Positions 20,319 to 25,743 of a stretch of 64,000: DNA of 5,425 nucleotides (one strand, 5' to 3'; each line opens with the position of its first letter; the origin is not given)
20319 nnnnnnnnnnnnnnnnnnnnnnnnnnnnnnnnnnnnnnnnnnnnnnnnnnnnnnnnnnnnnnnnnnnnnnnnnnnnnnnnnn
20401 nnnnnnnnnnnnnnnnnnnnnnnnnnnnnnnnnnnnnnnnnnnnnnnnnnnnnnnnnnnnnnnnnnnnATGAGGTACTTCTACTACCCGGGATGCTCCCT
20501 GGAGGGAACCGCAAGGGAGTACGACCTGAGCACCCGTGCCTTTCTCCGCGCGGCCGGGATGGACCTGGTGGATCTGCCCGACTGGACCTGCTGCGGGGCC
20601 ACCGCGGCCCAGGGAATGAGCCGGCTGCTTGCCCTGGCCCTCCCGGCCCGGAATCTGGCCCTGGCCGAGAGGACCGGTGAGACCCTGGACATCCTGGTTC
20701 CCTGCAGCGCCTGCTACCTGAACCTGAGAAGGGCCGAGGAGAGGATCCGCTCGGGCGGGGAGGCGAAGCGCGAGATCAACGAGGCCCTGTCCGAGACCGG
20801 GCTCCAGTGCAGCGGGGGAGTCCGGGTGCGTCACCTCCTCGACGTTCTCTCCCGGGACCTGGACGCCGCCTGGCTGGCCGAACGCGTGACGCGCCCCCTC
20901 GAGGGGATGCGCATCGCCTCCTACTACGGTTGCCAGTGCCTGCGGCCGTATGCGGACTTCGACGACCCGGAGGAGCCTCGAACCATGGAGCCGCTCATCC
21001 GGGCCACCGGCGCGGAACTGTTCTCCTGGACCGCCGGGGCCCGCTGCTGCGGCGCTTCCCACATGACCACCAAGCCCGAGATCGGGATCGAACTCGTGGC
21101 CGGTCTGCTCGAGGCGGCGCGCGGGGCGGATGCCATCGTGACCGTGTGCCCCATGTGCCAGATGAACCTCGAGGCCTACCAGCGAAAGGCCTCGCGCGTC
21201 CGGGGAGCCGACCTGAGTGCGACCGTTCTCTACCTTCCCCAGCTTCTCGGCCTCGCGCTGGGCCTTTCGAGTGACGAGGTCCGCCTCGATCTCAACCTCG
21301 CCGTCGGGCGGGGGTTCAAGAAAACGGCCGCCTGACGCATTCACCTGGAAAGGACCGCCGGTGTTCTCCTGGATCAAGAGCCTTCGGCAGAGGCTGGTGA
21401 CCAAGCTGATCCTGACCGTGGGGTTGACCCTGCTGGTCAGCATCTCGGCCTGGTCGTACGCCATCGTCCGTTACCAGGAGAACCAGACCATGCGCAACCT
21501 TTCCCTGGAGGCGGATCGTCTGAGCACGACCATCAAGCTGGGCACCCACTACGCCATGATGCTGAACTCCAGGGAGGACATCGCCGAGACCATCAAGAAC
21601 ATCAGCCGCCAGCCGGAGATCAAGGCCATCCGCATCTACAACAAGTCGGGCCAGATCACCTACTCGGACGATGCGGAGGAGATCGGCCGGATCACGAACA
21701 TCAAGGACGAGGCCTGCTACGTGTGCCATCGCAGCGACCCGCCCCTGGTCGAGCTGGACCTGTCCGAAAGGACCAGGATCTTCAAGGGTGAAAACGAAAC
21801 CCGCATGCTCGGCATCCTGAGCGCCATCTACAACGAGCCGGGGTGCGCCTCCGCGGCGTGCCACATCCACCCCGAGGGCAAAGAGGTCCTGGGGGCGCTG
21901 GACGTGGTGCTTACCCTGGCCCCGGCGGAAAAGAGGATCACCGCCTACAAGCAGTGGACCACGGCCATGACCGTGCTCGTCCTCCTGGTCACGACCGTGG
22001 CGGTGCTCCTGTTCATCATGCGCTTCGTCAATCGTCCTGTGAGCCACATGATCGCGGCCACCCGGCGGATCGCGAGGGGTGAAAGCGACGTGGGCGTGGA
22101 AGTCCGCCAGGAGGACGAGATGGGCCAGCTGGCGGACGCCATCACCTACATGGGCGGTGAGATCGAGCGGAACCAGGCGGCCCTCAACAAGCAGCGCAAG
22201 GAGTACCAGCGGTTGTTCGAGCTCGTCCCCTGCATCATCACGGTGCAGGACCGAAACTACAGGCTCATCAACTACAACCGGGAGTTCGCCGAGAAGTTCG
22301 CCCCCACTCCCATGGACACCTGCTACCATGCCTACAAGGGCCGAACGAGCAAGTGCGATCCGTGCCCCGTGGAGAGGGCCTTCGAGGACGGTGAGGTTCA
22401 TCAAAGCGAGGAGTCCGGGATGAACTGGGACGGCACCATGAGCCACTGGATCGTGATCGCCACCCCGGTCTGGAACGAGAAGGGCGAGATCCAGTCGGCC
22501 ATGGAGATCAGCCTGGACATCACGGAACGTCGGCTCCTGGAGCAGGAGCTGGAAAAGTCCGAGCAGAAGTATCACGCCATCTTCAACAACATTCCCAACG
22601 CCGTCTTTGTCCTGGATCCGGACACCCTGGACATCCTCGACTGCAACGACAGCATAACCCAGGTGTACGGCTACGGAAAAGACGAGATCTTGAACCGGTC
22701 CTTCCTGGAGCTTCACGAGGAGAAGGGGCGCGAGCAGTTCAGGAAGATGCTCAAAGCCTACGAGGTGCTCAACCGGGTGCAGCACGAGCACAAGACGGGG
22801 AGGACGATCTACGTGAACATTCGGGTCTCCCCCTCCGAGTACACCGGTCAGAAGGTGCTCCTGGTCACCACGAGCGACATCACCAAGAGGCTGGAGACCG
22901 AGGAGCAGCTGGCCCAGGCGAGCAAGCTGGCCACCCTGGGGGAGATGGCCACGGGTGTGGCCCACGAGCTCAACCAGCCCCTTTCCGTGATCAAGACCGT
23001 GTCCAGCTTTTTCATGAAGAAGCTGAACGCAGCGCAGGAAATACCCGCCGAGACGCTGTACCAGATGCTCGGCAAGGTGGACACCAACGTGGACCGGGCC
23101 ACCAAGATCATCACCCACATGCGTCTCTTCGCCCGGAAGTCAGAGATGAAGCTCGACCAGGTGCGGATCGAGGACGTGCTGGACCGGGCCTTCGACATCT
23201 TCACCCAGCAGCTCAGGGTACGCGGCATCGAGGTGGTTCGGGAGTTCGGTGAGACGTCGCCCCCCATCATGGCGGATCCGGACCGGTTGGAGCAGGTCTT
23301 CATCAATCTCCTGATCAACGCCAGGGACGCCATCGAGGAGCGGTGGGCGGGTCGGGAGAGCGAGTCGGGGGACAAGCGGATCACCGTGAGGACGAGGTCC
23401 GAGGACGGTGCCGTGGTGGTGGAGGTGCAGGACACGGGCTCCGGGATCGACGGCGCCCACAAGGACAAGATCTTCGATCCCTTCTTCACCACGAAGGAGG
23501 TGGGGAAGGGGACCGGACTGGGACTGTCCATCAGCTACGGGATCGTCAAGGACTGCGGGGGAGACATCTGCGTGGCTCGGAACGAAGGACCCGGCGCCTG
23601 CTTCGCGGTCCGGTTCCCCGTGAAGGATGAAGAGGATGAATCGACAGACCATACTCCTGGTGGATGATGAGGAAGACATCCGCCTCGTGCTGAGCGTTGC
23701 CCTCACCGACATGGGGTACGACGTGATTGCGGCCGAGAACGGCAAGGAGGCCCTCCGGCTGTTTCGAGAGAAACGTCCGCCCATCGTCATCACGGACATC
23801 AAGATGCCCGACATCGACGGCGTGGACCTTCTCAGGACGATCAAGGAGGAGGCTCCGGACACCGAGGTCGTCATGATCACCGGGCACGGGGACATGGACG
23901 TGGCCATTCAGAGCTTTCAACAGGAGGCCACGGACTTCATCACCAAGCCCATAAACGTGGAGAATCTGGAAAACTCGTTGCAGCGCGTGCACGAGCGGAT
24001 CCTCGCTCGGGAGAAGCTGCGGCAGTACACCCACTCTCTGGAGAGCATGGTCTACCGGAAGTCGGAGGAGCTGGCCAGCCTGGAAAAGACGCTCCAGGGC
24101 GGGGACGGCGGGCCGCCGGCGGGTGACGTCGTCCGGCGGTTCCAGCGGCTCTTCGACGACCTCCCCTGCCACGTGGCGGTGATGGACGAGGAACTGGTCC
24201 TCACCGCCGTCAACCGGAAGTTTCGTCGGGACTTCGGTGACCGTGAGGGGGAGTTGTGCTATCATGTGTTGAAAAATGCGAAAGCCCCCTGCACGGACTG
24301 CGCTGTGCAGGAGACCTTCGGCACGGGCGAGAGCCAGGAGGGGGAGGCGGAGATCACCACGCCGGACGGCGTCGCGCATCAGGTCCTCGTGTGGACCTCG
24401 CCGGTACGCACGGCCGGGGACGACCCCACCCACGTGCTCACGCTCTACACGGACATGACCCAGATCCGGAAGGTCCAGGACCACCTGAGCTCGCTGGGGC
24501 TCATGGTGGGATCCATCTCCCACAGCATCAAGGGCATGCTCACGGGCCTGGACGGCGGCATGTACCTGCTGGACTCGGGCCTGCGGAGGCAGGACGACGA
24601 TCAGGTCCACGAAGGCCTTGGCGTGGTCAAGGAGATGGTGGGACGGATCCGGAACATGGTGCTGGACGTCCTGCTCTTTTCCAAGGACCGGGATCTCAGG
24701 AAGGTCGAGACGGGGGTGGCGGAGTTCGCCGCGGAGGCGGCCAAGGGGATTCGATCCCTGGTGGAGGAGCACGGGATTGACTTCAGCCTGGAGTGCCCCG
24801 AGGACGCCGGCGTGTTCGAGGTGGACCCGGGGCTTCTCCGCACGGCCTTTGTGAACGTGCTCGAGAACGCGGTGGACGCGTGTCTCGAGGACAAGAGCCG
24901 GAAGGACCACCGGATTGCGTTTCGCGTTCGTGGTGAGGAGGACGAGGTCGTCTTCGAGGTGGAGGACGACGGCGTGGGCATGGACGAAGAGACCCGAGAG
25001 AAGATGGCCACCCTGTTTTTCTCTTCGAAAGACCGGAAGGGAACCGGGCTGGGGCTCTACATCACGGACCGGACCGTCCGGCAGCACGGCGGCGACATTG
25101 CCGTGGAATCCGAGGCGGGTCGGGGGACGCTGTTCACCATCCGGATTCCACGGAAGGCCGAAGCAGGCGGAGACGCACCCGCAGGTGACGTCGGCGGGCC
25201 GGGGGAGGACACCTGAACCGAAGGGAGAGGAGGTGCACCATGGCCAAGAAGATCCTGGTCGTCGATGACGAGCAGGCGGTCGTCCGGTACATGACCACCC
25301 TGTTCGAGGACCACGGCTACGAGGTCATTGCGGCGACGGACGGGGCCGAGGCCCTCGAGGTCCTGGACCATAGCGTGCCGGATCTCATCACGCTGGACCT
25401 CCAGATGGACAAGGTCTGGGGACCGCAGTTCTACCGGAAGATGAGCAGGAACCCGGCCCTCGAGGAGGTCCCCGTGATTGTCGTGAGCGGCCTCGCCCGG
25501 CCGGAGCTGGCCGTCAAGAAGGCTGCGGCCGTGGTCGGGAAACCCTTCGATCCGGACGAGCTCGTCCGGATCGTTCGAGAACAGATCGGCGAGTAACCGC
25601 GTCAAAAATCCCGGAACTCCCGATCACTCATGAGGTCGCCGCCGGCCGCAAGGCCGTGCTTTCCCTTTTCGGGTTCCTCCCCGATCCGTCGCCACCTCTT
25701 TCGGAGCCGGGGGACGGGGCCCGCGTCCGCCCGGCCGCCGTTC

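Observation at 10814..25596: Sigma-54-driven Hdr-type flavin/FeS operon physically wired to a private two-component network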

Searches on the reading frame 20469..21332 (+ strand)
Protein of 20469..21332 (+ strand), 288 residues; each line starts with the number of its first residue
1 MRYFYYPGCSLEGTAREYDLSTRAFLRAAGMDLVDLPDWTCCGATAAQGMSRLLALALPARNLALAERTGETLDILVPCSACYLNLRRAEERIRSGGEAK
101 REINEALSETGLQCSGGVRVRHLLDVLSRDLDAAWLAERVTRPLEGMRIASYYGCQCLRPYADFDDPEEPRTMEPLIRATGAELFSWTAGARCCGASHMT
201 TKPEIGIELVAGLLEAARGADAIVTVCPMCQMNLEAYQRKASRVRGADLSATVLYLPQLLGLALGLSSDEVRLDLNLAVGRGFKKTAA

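Call 4: search_protein_families(library=pfam, proteins=[window:20469-21332:+], max_evalue=0.001)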
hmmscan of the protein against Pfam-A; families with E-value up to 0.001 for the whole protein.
window:20469-21332:+ (288 aa): 1 family
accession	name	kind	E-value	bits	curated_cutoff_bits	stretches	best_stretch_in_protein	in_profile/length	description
PF02754.22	CCG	-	1.2e-22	80.2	20.6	2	4-87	2-85/85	Cysteine-rich domain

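Call 26: search_protein_families(library=ncbifam, proteins=[window:20469-21332:+], max_evalue=0.00001)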
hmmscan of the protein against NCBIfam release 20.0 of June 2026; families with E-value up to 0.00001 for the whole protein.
window:20469-21332:+ (288 aa): 5 families
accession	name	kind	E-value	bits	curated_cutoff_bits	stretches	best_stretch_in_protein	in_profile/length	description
NF042965.1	MFR_anch_SdhE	equivalog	2.5e-53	181.5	500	1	3-277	3-275/282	8-methylmenaquinol:fumarate reductase membrane anchor subunit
TIGR03288.1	CoB_CoM_SS_B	equivalog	2.3e-47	161.6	345.15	1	3-276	2-279/290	CoB--CoM heterodisulfide reductase subunit B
NF041780.1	hetero_SS_HdrB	equivalog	2.5e-17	63.1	450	1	38-271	41-288/304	ferredoxin:CoB-CoM heterodisulfide reductase subunit HdrB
NF045670.1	quin_L_LdhH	equivalog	8.4e-09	34.2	800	1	3-237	469-688/706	L-lactate dehydrogenase (quinone) large subunit LdhH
NF004898.0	PRK06259.1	equivalog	4.1e-06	25.7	385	0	5-240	266-469/488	fumarate reductase (CoM/CoB) subunit TfrB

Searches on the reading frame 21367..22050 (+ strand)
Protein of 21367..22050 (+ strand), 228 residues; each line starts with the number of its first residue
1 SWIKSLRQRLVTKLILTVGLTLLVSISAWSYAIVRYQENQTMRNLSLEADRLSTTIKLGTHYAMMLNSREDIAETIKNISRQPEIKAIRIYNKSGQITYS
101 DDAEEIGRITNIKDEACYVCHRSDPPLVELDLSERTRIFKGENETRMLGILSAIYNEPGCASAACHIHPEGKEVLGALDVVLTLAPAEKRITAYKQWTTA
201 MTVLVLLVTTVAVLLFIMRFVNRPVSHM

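Call 75: search_protein_families(library=pfam, proteins=[window:21367-22050:+], max_evalue=10)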
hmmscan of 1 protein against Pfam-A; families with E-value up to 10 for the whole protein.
window:21367-22050:+ (228 aa): 3 families
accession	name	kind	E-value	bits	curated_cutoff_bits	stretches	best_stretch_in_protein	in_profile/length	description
PF17152.10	CHASE8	-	0.011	16.5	27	1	41-97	5-57/102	Periplasmic sensor domain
PF19538.4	DUF6062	-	0.17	11.7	27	1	43-123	62-132/243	Family of unknown function (DUF6062)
PF11857.13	DUF3377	-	0.73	10.3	26.5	1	9-45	25-61/72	Domain of unknown function (DUF3377)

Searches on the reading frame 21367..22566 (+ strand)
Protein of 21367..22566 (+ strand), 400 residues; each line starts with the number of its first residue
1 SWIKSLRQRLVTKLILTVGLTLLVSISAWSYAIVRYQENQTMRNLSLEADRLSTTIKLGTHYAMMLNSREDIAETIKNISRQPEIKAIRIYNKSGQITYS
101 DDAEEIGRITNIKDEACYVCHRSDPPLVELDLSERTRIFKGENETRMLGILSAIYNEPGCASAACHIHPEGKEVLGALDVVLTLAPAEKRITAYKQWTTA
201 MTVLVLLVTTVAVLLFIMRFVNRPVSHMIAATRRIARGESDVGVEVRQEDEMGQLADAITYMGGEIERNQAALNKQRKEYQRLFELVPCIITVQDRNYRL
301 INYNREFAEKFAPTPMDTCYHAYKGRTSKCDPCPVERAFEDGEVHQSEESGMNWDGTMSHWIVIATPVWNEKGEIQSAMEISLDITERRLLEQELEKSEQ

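Call 62: find_related_loci(query=A3, collection=metagenome_contigs, flank=10000)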
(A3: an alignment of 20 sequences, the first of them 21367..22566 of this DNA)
Query A3 (400 aa) in metagenome_contigs; peptide patterns used: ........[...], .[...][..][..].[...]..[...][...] (x = any residue, [..] = any of these).
600 stretches matched a pattern (row limit reached: there are more); 444 encode a relative of the query (tblastn E <= 1e-3); the best 80 are kept; 80 distinct loci.
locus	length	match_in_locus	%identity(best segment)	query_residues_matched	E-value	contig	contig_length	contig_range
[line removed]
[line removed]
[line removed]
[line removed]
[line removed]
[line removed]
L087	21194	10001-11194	57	3-400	8e-161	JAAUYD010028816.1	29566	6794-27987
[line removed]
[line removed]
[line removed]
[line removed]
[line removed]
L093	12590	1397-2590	56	2-400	8e-158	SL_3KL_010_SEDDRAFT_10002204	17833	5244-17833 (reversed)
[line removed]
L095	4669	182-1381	56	1-400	3e-160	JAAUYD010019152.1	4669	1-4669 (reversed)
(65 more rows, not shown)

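Call 74: search_solved_structures(query=A3, max_evalue=1)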
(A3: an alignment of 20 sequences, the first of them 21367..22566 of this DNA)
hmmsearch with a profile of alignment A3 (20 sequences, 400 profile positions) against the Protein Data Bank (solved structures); distinct sequences matched with E-value up to 1: 51.
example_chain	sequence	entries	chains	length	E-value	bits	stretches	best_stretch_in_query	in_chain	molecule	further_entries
8c5v_I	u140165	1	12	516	2.5e-07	32.9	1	191-266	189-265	Methyl-accepting chemotaxis protein I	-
6s1k_E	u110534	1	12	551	2.6e-07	32.9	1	191-266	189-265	Methyl-accepting chemotaxis protein I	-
4i5s_A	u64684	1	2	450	0.00041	22.3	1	197-310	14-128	Putative histidine kinase CovS; VicK-like protein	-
8il9_A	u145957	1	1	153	0.00056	21.9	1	333-392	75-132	Phototropin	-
8j68_A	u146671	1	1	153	0.00079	21.4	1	333-392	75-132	Phototropin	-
8iyn_A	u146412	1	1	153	0.00082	21.3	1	333-392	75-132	Phototropin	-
8i11_A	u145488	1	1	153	0.00083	21.3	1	333-392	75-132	Phototropin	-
6yue_A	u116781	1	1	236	0.0018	20.2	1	198-274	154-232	Nitrate/nitrite sensor protein NarQ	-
2l7h_A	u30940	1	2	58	0.0018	20.2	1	217-264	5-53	Uncharacterized protein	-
5jeq_A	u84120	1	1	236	0.0019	20.2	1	198-274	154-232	Nitrate/nitrite sensor protein NarQ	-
5iji_A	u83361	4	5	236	0.0019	20.1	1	198-274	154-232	Nitrate/nitrite sensor histidine kinase NarQ | Nitrate/nitrite sensor protein NarQ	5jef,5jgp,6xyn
2y21_A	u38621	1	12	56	0.0022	19.9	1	218-264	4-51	HAMP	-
9wxr_A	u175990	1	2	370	0.0023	19.8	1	222-277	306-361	Rhodopsin,Chemotaxis protein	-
3zrw_B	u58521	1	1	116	0.0024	19.8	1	218-268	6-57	AF1503 PROTEIN, OSMOLARITY SENSOR PROTEIN ENVZ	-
4gn0_A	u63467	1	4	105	0.0028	19.6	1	218-272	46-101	Hamp domain of AF1503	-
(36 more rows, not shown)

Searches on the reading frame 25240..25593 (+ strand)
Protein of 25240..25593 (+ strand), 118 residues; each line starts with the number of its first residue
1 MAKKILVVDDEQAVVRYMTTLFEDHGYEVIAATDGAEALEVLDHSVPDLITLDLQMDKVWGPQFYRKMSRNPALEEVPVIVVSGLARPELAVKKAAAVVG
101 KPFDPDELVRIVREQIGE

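Call 4: search_protein_families(library=pfam, proteins=[window:25240-25593:+], max_evalue=0.001)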
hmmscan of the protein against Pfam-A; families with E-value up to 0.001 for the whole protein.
window:25240-25593:+ (118 aa): 1 family
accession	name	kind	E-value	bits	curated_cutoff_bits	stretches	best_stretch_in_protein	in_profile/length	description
PF00072.30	Response_reg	-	2e-23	83.1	30.2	1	5-112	1-110/111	Response regulator receiver domain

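Call 26: search_protein_families(library=ncbifam, proteins=[window:25240-25593:+], max_evalue=0.00001)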
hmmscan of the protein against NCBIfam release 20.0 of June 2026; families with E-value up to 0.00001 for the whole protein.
window:25240-25593:+ (118 aa): 68 families (the best 25 are shown)
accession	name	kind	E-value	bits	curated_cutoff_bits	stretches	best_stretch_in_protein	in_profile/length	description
NF045717.1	DVU0259_DivK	exception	1.4e-47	160.7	160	1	1-117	1-117/117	DVU0259 family response regulator domain-containing protein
TIGR02154.1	PhoB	equivalog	7.9e-17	61.3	296.2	1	1-113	1-117/226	phosphate regulon transcriptional regulator PhoB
NF045944.1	ResRegRpaBCyano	equivalog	5.3e-16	58.7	330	1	6-109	1-105/229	response regulator transcription factor RpaB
NF007135.0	PRK09581.1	equivalog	7.7e-16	57.9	474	1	1-93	1-93/457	PleD family two-component system response regulator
NF008469.0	PRK11361.1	equivalog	9.7e-16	57.5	714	1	2-114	4-118/461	acetoacetate metabolism transcriptional regulator AtoC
NF051870.1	NAssimRespRegNtrX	equivalog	2.9e-15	56.1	600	1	3-114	2-117/452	nitrogen assimilation response regulator NtrX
NF041866.1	EpsW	equivalog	7.4e-14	51.5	200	1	3-115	6-124/131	exopolysaccharide biosynthesis response regulator EpsW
NF007969.0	PRK10693.1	equivalog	9.8e-14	51.1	329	1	2-84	7-87/337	two-component system response regulator RssB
NF046026.1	HisKinCckACaul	equivalog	1.1e-13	50.2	1000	1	3-115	559-675/678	cell cycle histidine kinase CckA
NF045505.1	RR_RssB_Pseudo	equivalog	1.7e-13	50.4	700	1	4-86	7-87/394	two-component system response regulator RssB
NF053512.1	nitric_RR_NosR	exception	2e-13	50.1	400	1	5-115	1-114/422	response regulator c-di-GMP phosphodiesterase, NosR family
NF040689.1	MtrAB_MtrA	equivalog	1e-12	47.9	300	1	5-115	1-112/219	MtrAB system response regulator MtrA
NF007546.0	PRK10161.1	equivalog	1.1e-12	48.1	471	1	1-112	1-116/229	phosphate response regulator transcription factor PhoB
NF033120.0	vanR_FM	exception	1.6e-12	47.5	460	1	4-116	5-118/231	vancomycin resistance response regulator transcription factor, VanR-F/VanR-M family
NF040534.1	resp_reg_YycF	equivalog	2.4e-12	46.6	340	1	3-113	1-112/231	response regulator YycF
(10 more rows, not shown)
